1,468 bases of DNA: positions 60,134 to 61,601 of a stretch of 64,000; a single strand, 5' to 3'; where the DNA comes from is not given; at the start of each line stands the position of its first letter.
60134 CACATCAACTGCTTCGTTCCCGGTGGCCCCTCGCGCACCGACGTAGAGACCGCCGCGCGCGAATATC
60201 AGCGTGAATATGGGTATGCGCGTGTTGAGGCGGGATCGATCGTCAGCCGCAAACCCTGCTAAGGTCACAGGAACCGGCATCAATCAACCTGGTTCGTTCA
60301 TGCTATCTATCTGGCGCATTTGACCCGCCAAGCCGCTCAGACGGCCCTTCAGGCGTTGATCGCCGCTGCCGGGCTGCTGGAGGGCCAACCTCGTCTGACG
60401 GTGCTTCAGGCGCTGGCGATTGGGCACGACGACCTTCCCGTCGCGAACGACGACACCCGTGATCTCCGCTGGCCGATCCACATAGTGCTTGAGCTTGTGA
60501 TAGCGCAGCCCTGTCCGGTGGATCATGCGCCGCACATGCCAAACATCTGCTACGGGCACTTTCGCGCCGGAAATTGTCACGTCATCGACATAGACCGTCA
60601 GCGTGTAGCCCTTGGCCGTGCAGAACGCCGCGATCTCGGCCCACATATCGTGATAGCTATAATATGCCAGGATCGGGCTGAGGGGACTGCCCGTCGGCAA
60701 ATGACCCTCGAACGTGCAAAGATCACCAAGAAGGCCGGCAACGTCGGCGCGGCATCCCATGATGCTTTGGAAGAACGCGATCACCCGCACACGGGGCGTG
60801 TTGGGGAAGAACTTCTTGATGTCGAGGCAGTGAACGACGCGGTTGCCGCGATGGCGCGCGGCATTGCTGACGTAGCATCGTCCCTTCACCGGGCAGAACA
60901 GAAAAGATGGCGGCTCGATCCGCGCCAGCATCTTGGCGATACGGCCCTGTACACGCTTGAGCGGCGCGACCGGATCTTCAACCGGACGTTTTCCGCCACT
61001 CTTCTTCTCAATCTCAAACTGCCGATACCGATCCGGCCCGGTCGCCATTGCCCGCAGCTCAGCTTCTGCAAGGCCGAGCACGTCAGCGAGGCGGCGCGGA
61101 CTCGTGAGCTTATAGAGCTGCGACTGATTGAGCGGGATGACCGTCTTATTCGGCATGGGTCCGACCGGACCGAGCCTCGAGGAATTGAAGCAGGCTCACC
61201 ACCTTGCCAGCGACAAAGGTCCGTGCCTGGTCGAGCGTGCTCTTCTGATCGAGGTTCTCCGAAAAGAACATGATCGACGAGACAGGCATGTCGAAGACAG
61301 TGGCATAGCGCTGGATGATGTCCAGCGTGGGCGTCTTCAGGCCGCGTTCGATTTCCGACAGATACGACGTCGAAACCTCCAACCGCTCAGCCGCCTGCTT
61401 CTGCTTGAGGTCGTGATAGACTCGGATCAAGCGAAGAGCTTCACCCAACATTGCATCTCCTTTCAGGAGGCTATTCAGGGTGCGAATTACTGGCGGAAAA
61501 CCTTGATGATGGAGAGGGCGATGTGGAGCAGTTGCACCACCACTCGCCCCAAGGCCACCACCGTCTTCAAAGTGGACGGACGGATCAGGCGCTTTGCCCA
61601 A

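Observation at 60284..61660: Compact three-gene reverse-transcriptase module (small TM-like protein, XRE HTH, retron-type RT) with no known retron effector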

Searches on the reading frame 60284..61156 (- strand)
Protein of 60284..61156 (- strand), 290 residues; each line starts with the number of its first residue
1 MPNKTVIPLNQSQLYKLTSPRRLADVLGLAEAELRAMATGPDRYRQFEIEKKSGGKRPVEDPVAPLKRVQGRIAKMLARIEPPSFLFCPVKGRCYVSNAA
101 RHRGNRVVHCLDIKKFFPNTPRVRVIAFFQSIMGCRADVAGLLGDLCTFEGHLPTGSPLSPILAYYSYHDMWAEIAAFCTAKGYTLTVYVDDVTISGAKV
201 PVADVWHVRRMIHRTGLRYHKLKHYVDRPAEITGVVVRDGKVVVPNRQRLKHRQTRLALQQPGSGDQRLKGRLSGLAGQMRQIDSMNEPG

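Call 3: search_protein_families(library=padloc, proteins=[window:60284-61156:-], max_evalue=0.01)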
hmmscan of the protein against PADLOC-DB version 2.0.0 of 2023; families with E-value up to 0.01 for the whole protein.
window:60284-61156:- (290 aa): 38 families (the best 25 are shown)
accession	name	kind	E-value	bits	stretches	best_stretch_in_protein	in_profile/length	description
PDLC02952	RT_VI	-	1.5e-88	294.8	1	12-287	1-275/279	-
PDLC02943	RT_III-A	-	1.7e-41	140.2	1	11-264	16-273/322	-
PDLC02942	RT_III-A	-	5.3e-41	138.8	1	10-255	35-283/341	-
PDLC02959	RT-Protease_XI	-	9.9e-40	134.9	1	12-207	3-201/510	single gene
PDLC02960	RT-Protease_XI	-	2.6e-39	133.6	1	14-199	3-190/506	single gene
PDLC02962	RT-TIR_XII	-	7.6e-39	131.9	1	11-205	8-205/478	single gene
PDLC02961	RT-TIR_XII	-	1.2e-38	131.2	1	10-239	7-255/475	single gene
PDLC02941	RT_II-A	-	2e-38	130.3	1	9-275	5-273/309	-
PDLC02946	RT_III-A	-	6.3e-38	128.7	1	14-251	31-271/330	-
PDLC02956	RT_XIII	-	1.5e-35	121.1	2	9-148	105-249/469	-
PDLC02940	RT_II-A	-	1.9e-34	117.1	1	21-286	188-453/477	-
PDLC02948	RT_IX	-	5.8e-33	112.3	1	7-261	33-291/317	-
PDLC02955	RT_X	-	1.2e-32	111.5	1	23-278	3-260/272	-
PDLC03739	RT_Ec107-like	-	2.9e-31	107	1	41-257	34-253/307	retron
PDLC02966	RT-Toprim_I-C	-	5.8e-30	102.3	1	12-199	10-211/568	single gene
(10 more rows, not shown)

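Call 4: search_protein_families(library=pfam, proteins=[window:60284-61156:-], max_evalue=0.01)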
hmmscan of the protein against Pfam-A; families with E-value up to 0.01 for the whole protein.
window:60284-61156:- (290 aa): 1 family
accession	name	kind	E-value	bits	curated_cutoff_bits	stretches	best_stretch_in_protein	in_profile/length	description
PF00078.32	RVT_1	-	2.1e-11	44.4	29.6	1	49-199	1-162/205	Reverse transcriptase (RNA-dependent DNA polymerase)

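Call 5: search_protein_families(library=ncbifam, proteins=[window:60284-61156:-], max_evalue=0.01)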
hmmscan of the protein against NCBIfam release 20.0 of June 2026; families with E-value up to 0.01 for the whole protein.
window:60284-61156:- (290 aa): 4 families
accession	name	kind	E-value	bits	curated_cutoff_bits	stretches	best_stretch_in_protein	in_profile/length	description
NF038233.2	retron_St85_RT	exception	1.2e-34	119.9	235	1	22-284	2-277/289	retron St85 family RNA-directed DNA polymerase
NF042941.1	Retron_TIR_antiphage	equivalog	1.4e-30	106.6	600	1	41-255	26-235/464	TIR domain-containing anti-phage reverse transcriptase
NF038237.1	retron_Ec67_fus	exception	1.8e-28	99.4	450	1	13-286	3-314/572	retron Ec67 family RNA-directed DNA polymerase/endonuclease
TIGR04416.1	group_II_RT_mat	equivalog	9.1e-07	28.3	300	1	28-228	37-253/353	group II intron reverse transcriptase/maturase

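Call 17: find_related_loci(query=window:60284-61156:-, collection=genome_contigs, flank=3000)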
Query window:60284-61156:- (290 aa) in genome_contigs; peptide patterns used: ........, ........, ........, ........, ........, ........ (x = any residue, [..] = any of these).
206 stretches matched a pattern; 15 encode a relative of the query (tblastn E <= 1e-3); 14 distinct loci.
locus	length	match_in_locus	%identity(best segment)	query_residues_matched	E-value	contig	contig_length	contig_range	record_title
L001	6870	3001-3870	99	1-290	0e+0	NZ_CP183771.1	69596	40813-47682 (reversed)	Sphingomonas sp. HT-1 plasmid pHT, complete sequence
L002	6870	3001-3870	100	1-290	0e+0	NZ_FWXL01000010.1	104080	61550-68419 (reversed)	Novosphingobium sp. B1, whole genome shotgun sequence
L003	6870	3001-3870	99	1-290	0e+0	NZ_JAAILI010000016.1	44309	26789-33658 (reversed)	Sphingomonas sp. S2M10 S2M10_16, whole genome shotgun sequence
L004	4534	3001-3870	99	1-290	0e+0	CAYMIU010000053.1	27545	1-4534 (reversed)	MAG TPA_asm: uncultured Stakelama sp. isolate SRP090828_co1_38 genome assembly, contig: NODE_256_length_27545_cov_39.472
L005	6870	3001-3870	99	1-290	0e+0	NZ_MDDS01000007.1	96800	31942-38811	Sphingomonas turrisvirgatae strain MCT13 MCT13_NODE_14_length_96800_cov_36.6056_ID_1561, whole genome shotgun sequence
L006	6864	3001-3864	89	1-288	5e-178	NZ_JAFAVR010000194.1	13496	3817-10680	MAG: Sphingomonas sp. isolate CP_BM_RX_41 BM_RX_k147_7795465, whole genome shotgun sequence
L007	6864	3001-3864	89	1-288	5e-178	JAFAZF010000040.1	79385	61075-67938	MAG: Sphingomonadaceae bacterium isolate CP_BM_RX_R8_34 BM_RX_R8_k147_321323, whole genome shotgun sequence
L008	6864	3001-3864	93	1-288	2e-177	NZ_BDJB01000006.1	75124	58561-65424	Sphingomonas sp. TZW2008, whole genome shotgun sequence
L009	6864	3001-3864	92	1-288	9e-177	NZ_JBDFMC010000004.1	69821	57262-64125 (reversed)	Sphingomonas sp. 1P08PE contig_5, whole genome shotgun sequence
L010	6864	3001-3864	92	1-288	6e-176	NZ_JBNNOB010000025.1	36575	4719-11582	Sphingomonas sp. NPDC019816 NPDC019816_318_H11.ctg-0025, whole genome shotgun sequence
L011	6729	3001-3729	32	44-284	4e-31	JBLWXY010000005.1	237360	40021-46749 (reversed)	MAG: Pseudidiomarina sp. isolate EA23-05 A23maxbin.015RE.5K@5, whole genome shotgun sequence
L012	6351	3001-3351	37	11-125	2e-20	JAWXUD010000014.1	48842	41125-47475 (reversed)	MAG: Candidatus Gastranaerophilales bacterium isolate FM_40_G125_V NODE_195_length_48843_cov_2.321723, whole genome shot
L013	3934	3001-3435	34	112-251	6e-19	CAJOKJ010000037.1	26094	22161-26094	Candidatus Gastranaerophilales bacterium isolate Reindeer_1_mag_119 genome assembly, contig: scaffold_7225, whole genome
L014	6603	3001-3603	23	25-195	4e-5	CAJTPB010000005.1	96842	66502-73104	MAG TPA_asm: uncultured Christensenella sp. isolate MGBC107413 genome assembly, contig: MGBC107413.5, whole genome shotg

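Call 19: find_homologous_proteins(query=window:60284-61156:-, max_evalue=1e-20)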
Query window:60284-61156:- (290 aa): 725 proteins with E <= 1e-20 among 4127 candidates; the best 120 are listed.
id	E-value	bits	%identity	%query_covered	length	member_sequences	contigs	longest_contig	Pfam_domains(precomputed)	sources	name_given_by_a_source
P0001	2.1e-195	666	100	100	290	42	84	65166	PF00078.33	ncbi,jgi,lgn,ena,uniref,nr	ncbi:reverse transcriptase family protein [Sphingomonas sp. 3F27F9]|jgi:hypothetical protein|uniref:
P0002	2.0e-176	603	91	99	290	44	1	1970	PF00078.33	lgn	-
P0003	2.2e-174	597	89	100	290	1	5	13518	PF00078.33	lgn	-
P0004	9.0e-171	585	86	100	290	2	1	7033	PF00078.33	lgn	-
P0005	4.4e-170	583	86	100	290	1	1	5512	PF00078.33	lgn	-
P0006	2.0e-169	580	85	100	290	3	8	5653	PF00078.33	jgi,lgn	jgi:hypothetical protein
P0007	3.0e-169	580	86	99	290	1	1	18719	PF00078.33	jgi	jgi:hypothetical protein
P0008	3.5e-169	580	85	100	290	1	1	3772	PF00078.33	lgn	-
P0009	7.0e-169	579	86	100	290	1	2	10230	PF00078.33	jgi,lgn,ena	-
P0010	9.6e-169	578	85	100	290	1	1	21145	PF00078.33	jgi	-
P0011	4.8e-168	576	86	100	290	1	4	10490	PF00078.33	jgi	jgi:hypothetical protein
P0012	3.8e-167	573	85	100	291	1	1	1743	PF00078.33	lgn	-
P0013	3.2e-166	570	85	100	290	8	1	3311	PF00078.33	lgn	-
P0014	4.9e-165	566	84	100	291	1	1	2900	PF00078.33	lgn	-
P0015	2.7e-161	554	83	99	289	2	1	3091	PF00078.33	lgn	-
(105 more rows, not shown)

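Call 21: find_related_loci(query=A1, collection=metagenome_contigs, flank=2500)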
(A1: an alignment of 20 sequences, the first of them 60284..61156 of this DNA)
Query A1 (290 aa) in metagenome_contigs; peptide patterns used: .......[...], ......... (x = any residue, [..] = any of these).
599 stretches matched a pattern (row limit reached: there are more); 129 encode a relative of the query (tblastn E <= 1e-3); the best 80 are kept; 80 distinct loci.
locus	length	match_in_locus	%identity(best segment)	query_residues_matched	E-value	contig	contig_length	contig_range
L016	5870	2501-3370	99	1-290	0e+0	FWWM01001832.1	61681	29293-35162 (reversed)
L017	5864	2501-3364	89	1-288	9e-178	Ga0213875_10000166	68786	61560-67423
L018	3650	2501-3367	85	1-289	3e-178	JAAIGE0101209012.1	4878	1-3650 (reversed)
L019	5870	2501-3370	85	1-290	7e-173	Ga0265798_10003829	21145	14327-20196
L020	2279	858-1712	60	3-287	9e-125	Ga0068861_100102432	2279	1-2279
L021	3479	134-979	60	7-288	5e-119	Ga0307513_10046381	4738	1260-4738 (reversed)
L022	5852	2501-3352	61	9-290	2e-115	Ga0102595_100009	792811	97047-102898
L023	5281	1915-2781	59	1-287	5e-114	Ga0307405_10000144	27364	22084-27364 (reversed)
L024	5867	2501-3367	60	1-287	6e-113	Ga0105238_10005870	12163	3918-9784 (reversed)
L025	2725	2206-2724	94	1-173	5e-114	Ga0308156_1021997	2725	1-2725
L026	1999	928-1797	55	1-287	2e-113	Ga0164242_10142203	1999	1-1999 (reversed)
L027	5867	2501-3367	57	1-287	6e-107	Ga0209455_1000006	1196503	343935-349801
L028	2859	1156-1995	55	9-287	1e-107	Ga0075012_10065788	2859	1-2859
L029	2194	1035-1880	53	8-286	2e-107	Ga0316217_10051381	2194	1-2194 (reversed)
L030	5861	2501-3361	53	3-286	3e-102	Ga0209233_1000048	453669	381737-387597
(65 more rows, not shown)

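Call 53: search_dna_similar(query=window:60284-61156:-, collection=plasmids, mode=protein, max_evalue=1e-20, max_rows=40)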
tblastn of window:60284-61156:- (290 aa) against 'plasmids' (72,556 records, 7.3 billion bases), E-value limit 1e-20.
Records with a match: 79; places in all: 79; records where one place covers at least 80% of the query: 59.
Best place of each record, by identity: >=99% 1; <60% 78.
By first word of the organism name: Burkholderia 29; Acinetobacter 14; Aeromonas 8; Staphylococcus 8; Enterococcus 3; Sphingobium 2; Agrobacterium 2; Ligilactobacillus 2; Microvirga 1; Acetobacter 1; and 9 more.
By predicted mobility (MOB-suite, as given by PLSDB): mobilizable 50; non-mobilizable 17; conjugative 12.
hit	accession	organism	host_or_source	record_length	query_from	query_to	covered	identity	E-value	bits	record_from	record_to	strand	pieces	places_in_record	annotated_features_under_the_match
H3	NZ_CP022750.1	Sphingobium xenophagum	cell culture,electronic ...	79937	1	290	100%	99.7%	0e+0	576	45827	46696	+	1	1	reverse transcriptase family protein | helix-turn-helix transcriptional regulator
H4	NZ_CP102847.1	Microvirga terrae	soil,soil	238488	3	283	97%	54.6%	3e-92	305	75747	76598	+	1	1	reverse transcriptase family protein | helix-turn-helix transcriptional regulator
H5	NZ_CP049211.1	Agrobacterium rubi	Raspberry,cell culture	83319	1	286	99%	53.1%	3e-92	305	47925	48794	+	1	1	reverse transcriptase family protein | helix-turn-helix transcriptional regulator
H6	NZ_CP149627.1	Acetobacter sp. AC2005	-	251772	9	285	96%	45.4%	4e-71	244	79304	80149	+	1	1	reverse transcriptase family protein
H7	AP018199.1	Scytonema sp. HK-05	-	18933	9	288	97%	44.4%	9e-62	218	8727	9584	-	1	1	hypothetical protein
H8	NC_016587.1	Azospirillum lipoferum 4B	-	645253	8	287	97%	43.2%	4e-62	219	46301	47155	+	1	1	reverse transcriptase family protein | helix-turn-helix transcriptional regulator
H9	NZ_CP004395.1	Celeribacter indicus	-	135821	9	288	97%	37.0%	1e-46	174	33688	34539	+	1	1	reverse transcriptase family protein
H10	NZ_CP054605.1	Pseudosulfitobacter pseudonitzschiae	surface sea water,shallow sea, symbosis ...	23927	9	287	96%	37.1%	1e-46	174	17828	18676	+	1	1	reverse transcriptase family protein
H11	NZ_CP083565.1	Sulfitobacter sp. W027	-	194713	9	283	95%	36.0%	1e-48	180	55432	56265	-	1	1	reverse transcriptase family protein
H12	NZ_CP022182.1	Aeromonas salmonicida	Atlantic salmon,The RAS Atlantic Salmon ...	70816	11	277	92%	36.7%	4e-40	155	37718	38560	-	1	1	reverse transcriptase family protein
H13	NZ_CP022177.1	Aeromonas salmonicida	Atlantic salmon,The RAS Atlantic Salmon ...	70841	11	277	92%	36.7%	4e-40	155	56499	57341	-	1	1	reverse transcriptase family protein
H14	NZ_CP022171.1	Aeromonas salmonicida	Atlantic salmon,The RAS Atlantic Salmon ...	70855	11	277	92%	36.7%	4e-40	155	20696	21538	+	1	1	reverse transcriptase family protein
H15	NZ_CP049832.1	Aeromonas salmonicida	Turbo,whole organism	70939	11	277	92%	36.7%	4e-40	155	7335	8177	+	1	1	reverse transcriptase family protein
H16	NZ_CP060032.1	Aeromonas salmonicida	Sebastes schlegeli,Head kidney, Spleen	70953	11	277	92%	36.7%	4e-40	155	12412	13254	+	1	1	reverse transcriptase family protein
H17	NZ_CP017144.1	Aeromonas salmonicida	Sebastes schlegelii,isolated bacteria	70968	11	277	92%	36.7%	4e-40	155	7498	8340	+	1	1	reverse transcriptase family protein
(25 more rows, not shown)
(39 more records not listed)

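Call 63: search_solved_structures(query=window:60284-61156:-, max_evalue=0.00001, show_alignments=1)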
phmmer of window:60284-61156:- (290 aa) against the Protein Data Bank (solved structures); distinct sequences matched with E-value up to 0.00001: 11.
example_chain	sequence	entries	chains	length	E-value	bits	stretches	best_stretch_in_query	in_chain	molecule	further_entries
7v9u_A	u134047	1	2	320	1e-16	64.5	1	37-253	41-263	RNA-directed DNA polymerase from retron EC86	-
7v9x_A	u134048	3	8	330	1.1e-16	64.3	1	37-253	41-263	RNA-directed DNA polymerase from retron EC86 | Retron Ec86 reverse transcriptase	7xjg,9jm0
8qbk_A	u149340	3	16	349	1.3e-16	64.1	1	37-253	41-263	Retron Ec86 reverse transcriptase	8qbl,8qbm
9lm3_A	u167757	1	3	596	2.7e-15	59.9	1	40-199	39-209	Retron Ec67 protein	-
9i2f_C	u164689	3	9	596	2.7e-15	59.9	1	40-199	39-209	Retron Ec67 protein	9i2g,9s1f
36ht_A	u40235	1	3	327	9.9e-12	48.1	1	26-210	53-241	Retron-Kva2 Reverse Transcriptase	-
9vhe_A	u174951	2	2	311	2.9e-10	43.3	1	21-121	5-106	Retron Ec78 reverse transcriptase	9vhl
9l7p_E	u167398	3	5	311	3.4e-10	43.1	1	21-121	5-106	Retron St85 family RNA-directed DNA polymerase | Retron I-A Ec78 reverse transcriptase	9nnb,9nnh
9kjx_A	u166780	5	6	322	3.9e-10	42.9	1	21-121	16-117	RNA-directed DNA polymerase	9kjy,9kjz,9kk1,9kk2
9n69_E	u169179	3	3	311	1.2e-06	31.5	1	39-198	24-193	RNA-directed DNA polymerase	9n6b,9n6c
22et_A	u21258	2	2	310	2.5e-06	30.4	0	23-119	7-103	Retron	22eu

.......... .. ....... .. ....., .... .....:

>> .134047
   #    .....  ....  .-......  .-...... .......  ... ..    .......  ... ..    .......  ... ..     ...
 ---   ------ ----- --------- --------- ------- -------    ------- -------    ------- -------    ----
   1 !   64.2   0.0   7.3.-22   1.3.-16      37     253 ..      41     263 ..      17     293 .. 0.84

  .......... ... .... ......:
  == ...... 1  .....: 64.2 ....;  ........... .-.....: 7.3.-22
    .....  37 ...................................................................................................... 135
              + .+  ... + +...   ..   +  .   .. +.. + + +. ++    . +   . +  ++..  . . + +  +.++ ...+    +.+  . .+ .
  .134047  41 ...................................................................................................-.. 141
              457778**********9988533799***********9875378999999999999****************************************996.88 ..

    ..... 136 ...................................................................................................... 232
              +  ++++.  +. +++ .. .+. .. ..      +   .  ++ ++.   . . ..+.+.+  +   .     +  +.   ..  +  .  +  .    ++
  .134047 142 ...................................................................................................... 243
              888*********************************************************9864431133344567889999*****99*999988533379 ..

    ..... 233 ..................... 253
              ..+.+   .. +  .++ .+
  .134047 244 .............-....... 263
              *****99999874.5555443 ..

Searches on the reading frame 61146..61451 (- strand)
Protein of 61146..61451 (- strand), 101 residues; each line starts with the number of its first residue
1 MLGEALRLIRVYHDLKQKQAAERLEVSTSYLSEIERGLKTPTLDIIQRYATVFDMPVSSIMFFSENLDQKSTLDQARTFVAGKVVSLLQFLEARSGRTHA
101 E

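Call 3: search_protein_families(library=padloc, proteins=[window:61146-61451:-], max_evalue=0.01)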
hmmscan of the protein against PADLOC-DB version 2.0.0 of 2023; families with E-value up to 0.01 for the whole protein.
window:61146-61451:- (101 aa): 17 families
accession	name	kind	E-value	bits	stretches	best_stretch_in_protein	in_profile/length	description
PDLC02926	HTH_VI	-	3.7e-35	118.1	1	1-91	1-91/92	-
PDLC03943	RmrA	-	1.3e-08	32.4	1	3-66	4-64/370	-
PDLC03947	RmrA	-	1.3e-07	28.8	1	2-75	12-82/383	-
PDLC04142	capH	-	2.3e-07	29.8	1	2-78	7-74/103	capH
PDLC03954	RmrA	-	7e-07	26.5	1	3-80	12-85/380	-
PDLC03953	RmrA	-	2e-06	25.3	1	3-67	7-71/373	-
PDLC03952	RmrA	-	7.3e-06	23.1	1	6-79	27-97/395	-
PDLC03951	RmrA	-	8.5e-06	23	1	4-67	11-71/400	-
PDLC03944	RmrA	-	9.1e-06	23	1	3-70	8-72/384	-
PDLC03955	RmrA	-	1.5e-05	22.4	1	4-69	23-85/371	-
PDLC03949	RmrA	-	4.2e-05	20.6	1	5-67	6-65/363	-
PDLC04775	PDC-M69A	-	4.7e-05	21.9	1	8-90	14-96/113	-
PDLC03665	Control_protein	-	7.4e-05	20.9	1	2-64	9-72/77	control protein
PDLC03945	RmrA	-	0.00014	19.2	1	2-71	3-70/394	-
PDLC03948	RmrA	-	0.00015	18.7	1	4-71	11-76/397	-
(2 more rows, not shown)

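Call 4: search_protein_families(library=pfam, proteins=[window:61146-61451:-], max_evalue=0.01)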
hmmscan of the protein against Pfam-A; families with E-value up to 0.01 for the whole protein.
window:61146-61451:- (101 aa): 4 families
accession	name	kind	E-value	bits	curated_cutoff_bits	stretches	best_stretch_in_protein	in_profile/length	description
PF01381.28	HTH_3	-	2.3e-11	44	23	1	6-57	1-52/55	Helix-turn-helix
PF13560.12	HTH_31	-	4.1e-11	43.5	27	1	2-56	2-57/64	Helix-turn-helix domain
PF12844.13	HTH_19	-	3.2e-05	24.2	30.2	1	3-54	1-52/64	Helix-turn-helix domain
PF02042.20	RWP-RK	-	0.0065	16.8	29.3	0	9-38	7-36/49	RWP-RK domain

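Call 5: search_protein_families(library=ncbifam, proteins=[window:61146-61451:-], max_evalue=0.01)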
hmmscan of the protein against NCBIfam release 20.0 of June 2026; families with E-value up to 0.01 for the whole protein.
window:61146-61451:- (101 aa): 10 families
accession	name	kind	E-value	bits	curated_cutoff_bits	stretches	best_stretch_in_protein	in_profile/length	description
NF041951.1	phage_RstR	subfamily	5.4e-09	36.3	80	1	2-73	3-74/108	RstR family transcriptional repressor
NF010465.0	PRK13890.1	equivalog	1.5e-07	31.5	96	1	6-75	11-77/121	conjugal transfer protein TrbA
NF041677.1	trans_regClgR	equivalog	1.2e-06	28.5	170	1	2-75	9-83/113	transcriptional regulator ClgR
NF038139.1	Reg_Aceta_RamB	equivalog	1.9e-06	26.8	700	1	2-68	3-66/465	acetate metabolism transcriptional regulator RamB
TIGR03070.1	couple_hipB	subfamily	6.9e-06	25.9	71.65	1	1-52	2-53/58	type II toxin-antitoxin system Y4mF family antitoxin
NF007408.0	PRK09943.1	equivalog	1e-05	25.2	211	1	3-69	9-73/185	HTH-type transcriptional regulator PuuR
NF046032.1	TransRegSlrRBacil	equivalog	2.2e-05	24.6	250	1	1-58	1-59/149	HTH-type transcriptional regulator SlrR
NF052239.1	antitox_spr1629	equivalog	0.00015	21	335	1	2-72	3-72/377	spr1629 family repressor/antitoxin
NF006015.0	PRK08154.1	subfamily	0.0005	19.3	204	1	2-65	31-94/314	anaerobic benzoate catabolism transcriptional regulator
NF003162.0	PRK04140.1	equivalog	0.009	15.1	263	1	3-89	128-215/317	transcriptional regulator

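Call 64: search_solved_structures(query=window:61146-61451:-, max_evalue=0.001)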
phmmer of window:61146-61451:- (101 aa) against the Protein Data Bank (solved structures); distinct sequences matched with E-value up to 0.001: 9.
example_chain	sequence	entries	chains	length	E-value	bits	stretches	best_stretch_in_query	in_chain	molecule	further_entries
9sf2_A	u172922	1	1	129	8.8e-07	32.4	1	4-79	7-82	Transcriptional regulator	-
6rnz_A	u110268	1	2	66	4.2e-06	30.3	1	2-60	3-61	HTH-type transcriptional regulator DdrOC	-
6rmq_A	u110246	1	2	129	1.6e-05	28.4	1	2-61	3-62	HTH-type transcriptional regulator DdrOC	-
6rnx_A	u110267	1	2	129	1.7e-05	28.4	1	2-61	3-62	HTH-type transcriptional regulator DdrOC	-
6jq1_A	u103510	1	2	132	3.9e-05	27.2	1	2-61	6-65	Transcriptional regulator, XRE family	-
5tn0_A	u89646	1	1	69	0.00026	24.5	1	1-61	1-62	HTH-type transcriptional regulator SinR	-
1b0n_A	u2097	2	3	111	0.00028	24.5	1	1-74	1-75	PROTEIN (SINR PROTEIN) | HTH-TYPE TRANSCRIPTIONAL REGULATOR SINR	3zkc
5woq_A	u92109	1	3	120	0.00032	24.3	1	2-62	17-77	Transcriptional regulator ClgR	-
3qq6_A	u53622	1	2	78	0.0004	24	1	1-61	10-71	HTH-type transcriptional regulator sinR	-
